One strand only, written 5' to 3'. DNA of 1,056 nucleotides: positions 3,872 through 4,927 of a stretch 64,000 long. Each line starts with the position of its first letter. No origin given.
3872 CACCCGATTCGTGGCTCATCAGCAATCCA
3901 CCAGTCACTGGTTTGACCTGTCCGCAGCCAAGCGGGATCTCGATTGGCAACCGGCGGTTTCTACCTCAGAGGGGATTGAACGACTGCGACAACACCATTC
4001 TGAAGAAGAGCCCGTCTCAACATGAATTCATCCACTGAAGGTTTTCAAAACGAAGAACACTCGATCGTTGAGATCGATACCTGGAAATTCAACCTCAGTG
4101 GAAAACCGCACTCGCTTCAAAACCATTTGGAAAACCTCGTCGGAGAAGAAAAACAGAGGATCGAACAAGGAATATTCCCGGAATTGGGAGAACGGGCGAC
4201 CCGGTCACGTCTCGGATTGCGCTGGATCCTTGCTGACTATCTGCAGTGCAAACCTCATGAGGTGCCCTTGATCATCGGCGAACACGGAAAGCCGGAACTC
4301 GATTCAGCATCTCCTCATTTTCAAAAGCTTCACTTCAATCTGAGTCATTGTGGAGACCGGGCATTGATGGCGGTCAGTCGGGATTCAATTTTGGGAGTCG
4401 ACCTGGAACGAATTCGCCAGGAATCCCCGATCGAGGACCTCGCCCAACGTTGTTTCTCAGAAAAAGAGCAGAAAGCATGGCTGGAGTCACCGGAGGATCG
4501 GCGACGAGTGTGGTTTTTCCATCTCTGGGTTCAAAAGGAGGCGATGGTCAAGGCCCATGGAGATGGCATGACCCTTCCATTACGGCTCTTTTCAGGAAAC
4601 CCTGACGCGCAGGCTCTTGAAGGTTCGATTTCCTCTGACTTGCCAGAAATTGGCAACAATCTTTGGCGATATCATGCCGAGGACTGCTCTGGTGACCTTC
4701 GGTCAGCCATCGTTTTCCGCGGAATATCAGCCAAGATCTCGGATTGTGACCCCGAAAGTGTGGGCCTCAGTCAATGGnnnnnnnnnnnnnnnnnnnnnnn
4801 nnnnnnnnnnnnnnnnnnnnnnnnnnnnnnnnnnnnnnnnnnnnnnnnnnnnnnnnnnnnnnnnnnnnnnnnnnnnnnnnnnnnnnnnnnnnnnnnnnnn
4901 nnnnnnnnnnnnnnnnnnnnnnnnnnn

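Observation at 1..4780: oleABCD olefin-biosynthesis operon translationally coupled to an Sfp-type PPTase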

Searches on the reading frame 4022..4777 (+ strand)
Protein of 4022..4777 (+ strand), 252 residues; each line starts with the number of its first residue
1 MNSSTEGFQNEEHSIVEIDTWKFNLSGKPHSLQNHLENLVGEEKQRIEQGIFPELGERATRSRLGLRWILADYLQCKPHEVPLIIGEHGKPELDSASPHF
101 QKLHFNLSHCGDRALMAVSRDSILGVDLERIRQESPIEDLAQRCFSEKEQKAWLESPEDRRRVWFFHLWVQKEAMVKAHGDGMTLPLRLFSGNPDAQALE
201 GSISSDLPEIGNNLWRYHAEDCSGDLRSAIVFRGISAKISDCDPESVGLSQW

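Call 4: search_protein_families(library=pfam, proteins=[window:4022-4777:+], max_evalue=0.01)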
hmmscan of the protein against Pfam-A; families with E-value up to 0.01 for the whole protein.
window:4022-4777:+ (252 aa): 2 families
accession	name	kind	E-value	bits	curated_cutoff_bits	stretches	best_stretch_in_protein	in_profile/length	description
PF01648.25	ACPS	-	7.3e-16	58.6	25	1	124-194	2-78/111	4'-phosphopantetheinyl transferase superfamily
PF22624.1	AASDHPPT_N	-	2.2e-09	37.9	27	1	30-118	8-97/100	4'-phosphopantetheinyl transferase, N-terminal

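Call 5: search_protein_families(library=ncbifam, proteins=[window:4022-4777:+], max_evalue=0.01)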
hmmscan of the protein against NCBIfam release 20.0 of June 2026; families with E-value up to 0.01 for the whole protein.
window:4022-4777:+ (252 aa): 5 families
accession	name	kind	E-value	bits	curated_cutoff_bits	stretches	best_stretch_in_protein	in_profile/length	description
NF042922.1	4PPT_HetI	equivalog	7e-32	110.6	370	1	17-184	18-184/235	4'-phosphopantetheinyl transferase HetI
NF007676.0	PRK10351.1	equivalog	1.2e-17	64.2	174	1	64-181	35-145/195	4'-phosphopantetheinyl transferase AcpT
NF047349.1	4PPT_AusB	equivalog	4.8e-10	39.2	225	1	68-185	50-154/205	aureusimine biosynthesis 4'-phosphopantetheinyl transferase AusB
TIGR00556.1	pantethn_trn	domain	8.3e-10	38.8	45.35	1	124-189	5-74/128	phosphopantetheine--protein transferase domain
NF007604.0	PRK10251.1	equivalog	0.00047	19.8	169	1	103-153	87-136/209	enterobactin synthase subunit EntD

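Call 8: find_encoding_contigs(protein=window:4022-4777:+, flank=10000, max_places=6)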
Protein window:4022-4777:+ (252 aa): 3 contigs read that carry it; 3 places shown.
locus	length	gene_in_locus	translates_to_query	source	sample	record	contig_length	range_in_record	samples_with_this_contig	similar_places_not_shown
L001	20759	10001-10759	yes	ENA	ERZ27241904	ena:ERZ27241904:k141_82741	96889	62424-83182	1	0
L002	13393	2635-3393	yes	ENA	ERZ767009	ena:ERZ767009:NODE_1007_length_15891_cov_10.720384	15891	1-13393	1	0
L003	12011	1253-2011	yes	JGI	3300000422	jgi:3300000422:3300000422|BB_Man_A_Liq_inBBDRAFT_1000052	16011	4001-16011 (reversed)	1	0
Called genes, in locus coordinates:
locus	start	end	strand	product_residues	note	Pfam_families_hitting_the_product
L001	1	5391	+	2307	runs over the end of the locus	PF00109:ketoacyl-synt, PF02801:Ketoacyl-synt_C, PF00109:ketoacyl-synt, PF07977:FabA, PF22818:ApeI-like (faint), PF07977:FabA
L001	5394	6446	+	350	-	PF00108:Thiolase_N, PF08545:ACP_syn_III (weak), PF08541:ACP_syn_III_C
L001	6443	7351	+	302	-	PF00561:Abhydrolase_1, PF12146:Hydrolase_4, PF12697:Abhydrolase_6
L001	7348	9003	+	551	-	PF00501:AMP-binding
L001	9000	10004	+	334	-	PF01073:3Beta_HSD, PF01370:Epimerase, PF02719:Polysacc_synt_2, PF04321:RmlD_sub_bind, PF05368:NmrA, PF13460:NAD_binding_10, PF16363:GDP_Man_Dehyd, PF07993:NAD_binding_4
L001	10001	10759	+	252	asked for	PF22624:AASDHPPT_N, PF01648:ACPS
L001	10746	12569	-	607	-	PF23759:GBD_T9SS_assoc (weak)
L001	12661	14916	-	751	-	PF00330:Aconitase, PF00694:Aconitase_C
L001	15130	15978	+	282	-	-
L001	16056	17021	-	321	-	PF09754:PAC2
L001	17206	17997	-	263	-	PF01040:UbiA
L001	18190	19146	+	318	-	PF08331:QueG_DUF1730, PF13484:Fer4_16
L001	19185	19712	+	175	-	PF02517:Rce1-like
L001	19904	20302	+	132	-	PF00581:Rhodanese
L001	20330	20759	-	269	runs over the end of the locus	PF00106:adh_short, PF08659:KR, PF13561:adh_short_C2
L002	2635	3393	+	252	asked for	PF22624:AASDHPPT_N, PF01648:ACPS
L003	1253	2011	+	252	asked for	PF22624:AASDHPPT_N, PF01648:ACPS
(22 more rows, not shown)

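Call 9: find_homologous_proteins(query=window:4022-4777:+)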
Query window:4022-4777:+ (252 aa): 28 proteins with E <= 0.001 among 486 candidates.
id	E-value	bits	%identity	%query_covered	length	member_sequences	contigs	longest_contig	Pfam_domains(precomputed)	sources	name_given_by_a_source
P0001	6.5e-166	568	98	100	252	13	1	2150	PF01648.26,PF22624.2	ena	-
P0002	1.8e-138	478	84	100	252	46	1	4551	PF01648.26,PF22624.2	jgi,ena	-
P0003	4.5e-111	388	72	96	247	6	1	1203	PF01648.26,PF22624.2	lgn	-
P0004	3.2e-103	363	69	94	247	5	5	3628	PF01648.26,PF22624.2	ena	-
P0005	4.9e-95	336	62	100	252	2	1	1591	PF01648.26,PF22624.2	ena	-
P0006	1.1e-89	318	61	96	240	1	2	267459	PF01648.26,PF22624.2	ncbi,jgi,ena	-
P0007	2.7e-88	314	62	95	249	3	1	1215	PF01648.26,PF22624.2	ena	-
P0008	4.2e-82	293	56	96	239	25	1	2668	PF01648.26,PF22624.2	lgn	-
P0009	5.5e-56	208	48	93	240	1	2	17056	PF01648.26,PF22624.2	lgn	-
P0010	6.0e-51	191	44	93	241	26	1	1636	PF01648.26,PF22624.2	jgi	jgi:4'-phosphopantetheinyl transferase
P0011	6.3e-47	178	43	93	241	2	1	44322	PF01648.26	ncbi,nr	ncbi:MAG: 4'-phosphopantetheinyl transferase superfamily protein [Planctomycetota bacterium]|nr:4'-p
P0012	6.2e-24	103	35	86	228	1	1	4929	PF01648.26,PF22624.2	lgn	-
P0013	4.8e-23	100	38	67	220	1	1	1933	PF01648.26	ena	-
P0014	6.1e-21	93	38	69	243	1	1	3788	PF01648.26,PF22624.2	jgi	-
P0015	4.3e-19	87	38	67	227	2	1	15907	PF01648.26,PF22624.2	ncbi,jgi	-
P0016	1.6e-18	85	37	69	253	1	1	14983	PF01648.26,PF22624.2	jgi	jgi:4'-phosphopantetheinyl transferase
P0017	1.8e-16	78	41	50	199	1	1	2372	PF01648.26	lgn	-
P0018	2.4e-15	75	39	53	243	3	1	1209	PF01648.26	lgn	-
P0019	6.5e-15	73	37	59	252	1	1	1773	PF01648.26,PF22624.2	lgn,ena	-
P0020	1.7e-13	69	40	51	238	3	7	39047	PF01648.26,PF22624.2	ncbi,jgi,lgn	jgi:4'-phosphopantetheinyl transferase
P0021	5.5e-13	67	37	61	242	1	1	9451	PF01648.26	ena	-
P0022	3.7e-12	64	34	72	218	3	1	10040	PF01648.26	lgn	-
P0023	2.5e-11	62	34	60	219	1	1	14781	PF01648.26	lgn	-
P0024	1.2e-8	53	47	31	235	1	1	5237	PF01648.26,PF17837.7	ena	-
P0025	5.1e-8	51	33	60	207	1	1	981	PF01648.26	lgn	-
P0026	7.3e-8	50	35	52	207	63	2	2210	PF01648.26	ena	-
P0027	4.1e-7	48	37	39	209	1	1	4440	PF01648.26,PF22624.2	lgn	-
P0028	3.1e-6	45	31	62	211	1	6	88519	PF01648.26,PF22624.2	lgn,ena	-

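Call 11: find_encoding_contigs(protein=P0006, flank=10000, max_places=2)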
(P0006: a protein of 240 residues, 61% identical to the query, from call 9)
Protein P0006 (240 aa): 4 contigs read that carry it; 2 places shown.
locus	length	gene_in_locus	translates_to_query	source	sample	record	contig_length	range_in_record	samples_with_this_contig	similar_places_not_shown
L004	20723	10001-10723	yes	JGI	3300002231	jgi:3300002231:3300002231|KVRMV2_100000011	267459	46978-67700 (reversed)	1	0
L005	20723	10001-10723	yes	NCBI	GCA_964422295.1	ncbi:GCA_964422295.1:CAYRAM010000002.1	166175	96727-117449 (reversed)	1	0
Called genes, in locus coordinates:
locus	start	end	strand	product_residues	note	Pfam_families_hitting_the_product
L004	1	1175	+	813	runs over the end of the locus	PF00109:ketoacyl-synt, PF02801:Ketoacyl-synt_C, PF00109:ketoacyl-synt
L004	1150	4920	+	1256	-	PF07977:FabA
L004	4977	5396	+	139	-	PF07977:FabA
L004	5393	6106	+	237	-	PF00108:Thiolase_N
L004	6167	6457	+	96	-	PF08541:ACP_syn_III_C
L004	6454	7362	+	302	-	PF00561:Abhydrolase_1, PF12146:Hydrolase_4, PF12697:Abhydrolase_6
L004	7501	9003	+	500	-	-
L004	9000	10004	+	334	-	PF01073:3Beta_HSD, PF01370:Epimerase, PF02719:Polysacc_synt_2, PF04321:RmlD_sub_bind, PF13460:NAD_binding_10, PF16363:GDP_Man_Dehyd, PF07993:NAD_binding_4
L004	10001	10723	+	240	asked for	PF22624:AASDHPPT_N, PF01648:ACPS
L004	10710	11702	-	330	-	-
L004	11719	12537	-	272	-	-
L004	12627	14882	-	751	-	PF00330:Aconitase, PF00694:Aconitase_C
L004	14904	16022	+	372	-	-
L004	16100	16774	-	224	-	PF09754:PAC2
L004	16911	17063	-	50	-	-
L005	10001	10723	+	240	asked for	PF22624:AASDHPPT_N, PF01648:ACPS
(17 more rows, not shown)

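Call 12: find_encoding_contigs(protein=P0011, flank=10000, max_places=2)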
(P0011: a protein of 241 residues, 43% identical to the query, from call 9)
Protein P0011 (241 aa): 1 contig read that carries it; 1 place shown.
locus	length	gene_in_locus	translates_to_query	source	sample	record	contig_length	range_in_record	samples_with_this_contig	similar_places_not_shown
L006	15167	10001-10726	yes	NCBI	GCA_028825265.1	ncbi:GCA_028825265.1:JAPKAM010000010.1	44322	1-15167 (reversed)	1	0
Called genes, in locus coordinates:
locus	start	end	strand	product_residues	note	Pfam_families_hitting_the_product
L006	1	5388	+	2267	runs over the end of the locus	PF00109:ketoacyl-synt, PF02801:Ketoacyl-synt_C, PF16197:KAsynt_C_assoc (weak), PF00109:ketoacyl-synt, PF07977:FabA, PF22818:ApeI-like (faint), PF07977:FabA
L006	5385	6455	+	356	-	PF00108:Thiolase_N, PF08545:ACP_syn_III (faint), PF08541:ACP_syn_III_C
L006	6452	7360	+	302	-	PF00561:Abhydrolase_1, PF12146:Hydrolase_4, PF12697:Abhydrolase_6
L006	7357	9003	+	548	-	PF00501:AMP-binding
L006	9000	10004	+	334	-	PF01073:3Beta_HSD, PF01370:Epimerase, PF02719:Polysacc_synt_2, PF04321:RmlD_sub_bind, PF05368:NmrA (weak), PF13460:NAD_binding_10, PF16363:GDP_Man_Dehyd, PF07993:NAD_binding_4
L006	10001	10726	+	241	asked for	PF01648:ACPS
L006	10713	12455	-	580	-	-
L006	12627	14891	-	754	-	PF00330:Aconitase, PF00694:Aconitase_C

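Call 18: find_related_loci(query=A1, collection=genome_contigs, flank=10000)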
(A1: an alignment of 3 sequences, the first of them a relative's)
Query A1 (400 aa) in genome_contigs; peptide patterns used: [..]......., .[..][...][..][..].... (x = any residue, [..] = any of these).
259 stretches matched a pattern; 131 encode a relative of the query (tblastn E <= 1e-3); the best 80 are kept; 80 distinct loci.
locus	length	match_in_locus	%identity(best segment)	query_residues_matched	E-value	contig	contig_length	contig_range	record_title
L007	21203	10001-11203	90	1-400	0e+0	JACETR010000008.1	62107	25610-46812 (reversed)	MAG: Planctomycetota bacterium isolate MCMED-G47 Planctomycetes-MCMED-G47-C8, whole genome shotgun sequence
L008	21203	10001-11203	91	1-400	0e+0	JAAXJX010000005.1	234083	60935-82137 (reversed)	MAG: Planctomycetia bacterium isolate SW42618_bin_2 NODE_1_length_234083_cov_18.740625, whole genome shotgun sequence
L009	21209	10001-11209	68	1-400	0e+0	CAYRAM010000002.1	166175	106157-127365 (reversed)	MAG TPA_asm: uncultured Planctomycetia bacterium isolate binchicken_co275_63 genome assembly, contig: NODE_16_length_166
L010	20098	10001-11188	62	1-400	6e-158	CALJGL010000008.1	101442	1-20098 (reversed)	MAG: uncultured bacterium isolate S2_Bin_METABAT__259_1 genome assembly, contig: c_000002999985, whole genome shotgun se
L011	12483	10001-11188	61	1-400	3e-157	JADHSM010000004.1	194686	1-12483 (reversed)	MAG: Planctomycetota bacterium isolate BS30m-G49 BS307-30m-C31, whole genome shotgun sequence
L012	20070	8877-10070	45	2-396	4e-95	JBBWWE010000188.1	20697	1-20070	MAG: Planctomycetota bacterium isolate OC6_2000m_MAG_215 OC6_2000m_contig_1993075, whole genome shotgun sequence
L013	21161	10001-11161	45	2-387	2e-94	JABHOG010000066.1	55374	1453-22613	MAG: Planctomycetota bacterium isolate SI037S4_bin26 k141_617167, whole genome shotgun sequence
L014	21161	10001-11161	45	2-387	3e-94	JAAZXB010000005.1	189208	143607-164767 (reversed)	MAG: Planctomycetota bacterium isolate bin110s NODE_5_length_189208_cov_16.499659, whole genome shotgun sequence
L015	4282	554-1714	45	2-387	9e-95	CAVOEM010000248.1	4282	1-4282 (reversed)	MAG: Planctomycetes bacterium UBA1146 isolate CBN3_331.54 genome assembly, contig: Ga0302139_10011650, whole genome shot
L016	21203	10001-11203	89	1-400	0e+0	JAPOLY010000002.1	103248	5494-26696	MAG: bacterium isolate bin129 k141_891064_length_103248_cov_66.8153, whole genome shotgun sequence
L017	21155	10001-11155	46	4-387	4e-83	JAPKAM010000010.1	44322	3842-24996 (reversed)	MAG: Planctomycetota bacterium isolate ANT-12 NODE_414_length_44322_cov_14.266903, whole genome shotgun sequence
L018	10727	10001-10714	58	2-239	3e-85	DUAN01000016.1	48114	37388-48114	MAG TPA_asm: Planctomycetota bacterium isolate UWMA-0276 NODE_1075_length_48114_cov_0.694450, whole genome shotgun seque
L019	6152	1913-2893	33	3-330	5e-52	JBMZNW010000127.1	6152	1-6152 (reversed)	MAG: Gammaproteobacteria bacterium isolate ME_XS_2212_1_bin57 ME_XS_2212_1_bin57_127, whole genome shotgun sequence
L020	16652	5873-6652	38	2-256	1e-50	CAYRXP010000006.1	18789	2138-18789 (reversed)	MAG TPA_asm: uncultured Enterobacteriaceae bacterium isolate binchicken_co61_101 genome assembly, contig: NODE_357_lengt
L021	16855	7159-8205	34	2-319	1e-49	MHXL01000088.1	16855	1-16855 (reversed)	MAG: Desulfuromonadaceae bacterium GWB2_53_15 gwb2_scaffold_3717, whole genome shotgun sequence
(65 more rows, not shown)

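Call 20: search_protein_families(library=pfam, proteins=[L008:18-587:+, L008:179-988:+, L008:988-4608:+, L008:4404-8468:+, L008:8468-15352:+, L008:15352-16407:+, L008:19953-20708:+], max_evalue=0.0001)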
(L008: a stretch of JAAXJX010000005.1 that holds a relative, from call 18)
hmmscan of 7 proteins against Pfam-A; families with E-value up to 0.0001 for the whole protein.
L008:18-587:+ (190 aa): 0 families

L008:179-988:+ (270 aa): 2 families
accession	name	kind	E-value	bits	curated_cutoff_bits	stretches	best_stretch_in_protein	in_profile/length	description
PF21607.2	FabD_helical_ins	-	2.1e-31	108.4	27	1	108-187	1-80/80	[Acyl-carrier-protein] S-malonyltransferase, inserted helical domain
PF03060.21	NMO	-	1.1e-05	25.4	28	1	8-73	187-252/331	Nitronate monooxygenase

L008:988-4608:+ (1207 aa): 4 families
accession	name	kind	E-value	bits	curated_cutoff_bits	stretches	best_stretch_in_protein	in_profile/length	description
PF00109.32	ketoacyl-synt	-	4.4e-58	197.3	20.8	1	15-294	2-252/252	Beta-ketoacyl synthase, N-terminal domain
PF02801.28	Ketoacyl-synt_C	-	1.3e-35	122.4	20.8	1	302-419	1-118/119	Beta-ketoacyl synthase, C-terminal domain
PF00698.26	Acyl_transf_1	-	5.3e-32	112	32.7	1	585-870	3-272/319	Acyl transferase domain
PF16197.11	KAsynt_C_assoc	-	6.6e-10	39.8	33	1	431-526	11-102/111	Ketoacyl-synthetase C-terminal extension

L008:4404-8468:+ (1355 aa): 5 families
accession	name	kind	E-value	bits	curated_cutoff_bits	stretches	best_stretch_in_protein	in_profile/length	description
PF00550.31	PP-binding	-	1.5e-45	153.7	20.8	5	114-181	2-66/67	Phosphopantetheine attachment site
PF08659.16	KR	-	3.6e-30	105.7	22.6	1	752-970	4-179/180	KR domain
PF14765.12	PS-DH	-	6.4e-06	26.2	23.7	1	1211-1333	31-155/166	Polyketide synthase dehydratase N-terminal domain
PF21089.3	PKS_DH_N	-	9.2e-06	26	27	1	1075-1157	15-92/103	Polyketide synthase dehydratase domain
PF00106.31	adh_short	-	2.9e-05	24.1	26.6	0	825-954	32-165/195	short chain dehydrogenase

L008:8468-15352:+ (2295 aa): 3 families
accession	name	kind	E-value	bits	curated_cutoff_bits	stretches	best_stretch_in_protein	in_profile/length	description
PF07977.19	FabA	-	1.7e-78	261.4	23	2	2151-2284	2-137/138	FabA-like domain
PF00109.32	ketoacyl-synt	-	3e-53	181.5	20.8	2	2-271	2-252/252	Beta-ketoacyl synthase, N-terminal domain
PF02801.28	Ketoacyl-synt_C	-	2.1e-36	125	20.8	1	279-392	1-115/119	Beta-ketoacyl synthase, C-terminal domain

L008:15352-16407:+ (352 aa): 3 families
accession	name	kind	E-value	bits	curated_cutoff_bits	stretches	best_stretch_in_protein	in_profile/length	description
PF08541.16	ACP_syn_III_C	-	1.2e-15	57.8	26.6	1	262-351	1-90/90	3-Oxoacyl-[acyl-carrier-protein (ACP)] synthase III C terminal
PF00108.29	Thiolase_N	-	1.2e-09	38.4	26.4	1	60-153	21-114/260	Thiolase, N-terminal domain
PF08545.16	ACP_syn_III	-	7.8e-08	32.5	24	1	119-212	2-79/80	3-Oxoacyl-[acyl-carrier-protein (ACP)] synthase III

L008:19953-20708:+ (252 aa): 2 families
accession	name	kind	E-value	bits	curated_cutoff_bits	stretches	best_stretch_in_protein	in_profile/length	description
PF01648.25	ACPS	-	3.6e-14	53.2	25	1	124-194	2-78/111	4'-phosphopantetheinyl transferase superfamily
PF22624.1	AASDHPPT_N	-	2.1e-08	34.7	27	1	34-118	12-97/100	4'-phosphopantetheinyl transferase, N-terminal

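Call 31: find_homologous_proteins(query=L001:1-5388:+, max_evalue=1e-100)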
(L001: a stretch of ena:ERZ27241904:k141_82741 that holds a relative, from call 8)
Query L001:1-5388:+ (1796 aa): 117 proteins with E <= 1e-100 among 8000 candidates.
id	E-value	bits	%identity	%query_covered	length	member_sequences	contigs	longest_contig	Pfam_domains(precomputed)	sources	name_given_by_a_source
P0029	0.0e+0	4154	100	100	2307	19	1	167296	PF00109.33,PF22818.3,PF07977.20,PF02801.29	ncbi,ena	-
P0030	0.0e+0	3691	89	100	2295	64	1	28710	PF00109.33,PF22818.3,PF07977.20,PF02801.29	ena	-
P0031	0.0e+0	3353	81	100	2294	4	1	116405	PF00109.33,PF22818.3,PF07977.20,PF02801.29,PF16197.12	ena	-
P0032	0.0e+0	2871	70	100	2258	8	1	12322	PF00109.33,PF22818.3,PF07977.20,PF02801.29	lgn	-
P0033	0.0e+0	2754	67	100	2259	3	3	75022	PF00109.33,PF22818.3,PF07977.20,PF02801.29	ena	-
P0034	0.0e+0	2473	62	100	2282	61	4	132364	PF00109.33,PF22818.3,PF07977.20,PF00108.30,PF02801.29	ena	-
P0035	0.0e+0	2023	53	100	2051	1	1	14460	PF00109.33,PF22818.3,PF07977.20,PF02801.29,PF16197.12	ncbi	ncbi:MAG: beta-ketoacyl synthase N-terminal-like domain-containing protein [Planctomycetota bacteriu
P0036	0.0e+0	2015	53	100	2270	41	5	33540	PF00109.33,PF22818.3,PF07977.20,PF02801.29,PF16197.12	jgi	jgi:PfaB family protein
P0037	0.0e+0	2003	52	100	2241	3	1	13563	PF00109.33,PF22818.3,PF07977.20,PF02801.29,PF16197.12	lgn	-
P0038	0.0e+0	2003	69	44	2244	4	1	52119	PF00109.33,PF22818.3,PF07977.20,PF02801.29,PF16197.12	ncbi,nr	ncbi:MAG: beta-ketoacyl synthase N-terminal-like domain-containing protein [Planctomycetota bacteriu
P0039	0.0e+0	1990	52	100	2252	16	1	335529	PF00109.33,PF22818.3,PF07977.20,PF00108.30,PF02801.29,PF16197.12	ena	-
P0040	0.0e+0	1989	53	100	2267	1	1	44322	PF00109.33,PF22818.3,PF07977.20,PF02801.29,PF16197.12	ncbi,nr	ncbi:MAG: beta-ketoacyl synthase N-terminal-like domain-containing protein [Planctomycetota bacteriu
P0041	0.0e+0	1978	65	47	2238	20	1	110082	PF00109.33,PF22818.3,PF07977.20,PF02801.29,PF16197.12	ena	-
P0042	0.0e+0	1975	52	100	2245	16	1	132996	PF00109.33,PF22818.3,PF07977.20,PF02801.29,PF16197.12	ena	-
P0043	0.0e+0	1967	52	100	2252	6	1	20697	PF00109.33,PF22818.3,PF07977.20,PF02801.29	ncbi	ncbi:MAG: beta-ketoacyl synthase N-terminal-like domain-containing protein [Planctomycetota bacteriu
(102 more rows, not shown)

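Call 33: find_encoding_contigs(protein=P0029, flank=10000, max_places=3)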
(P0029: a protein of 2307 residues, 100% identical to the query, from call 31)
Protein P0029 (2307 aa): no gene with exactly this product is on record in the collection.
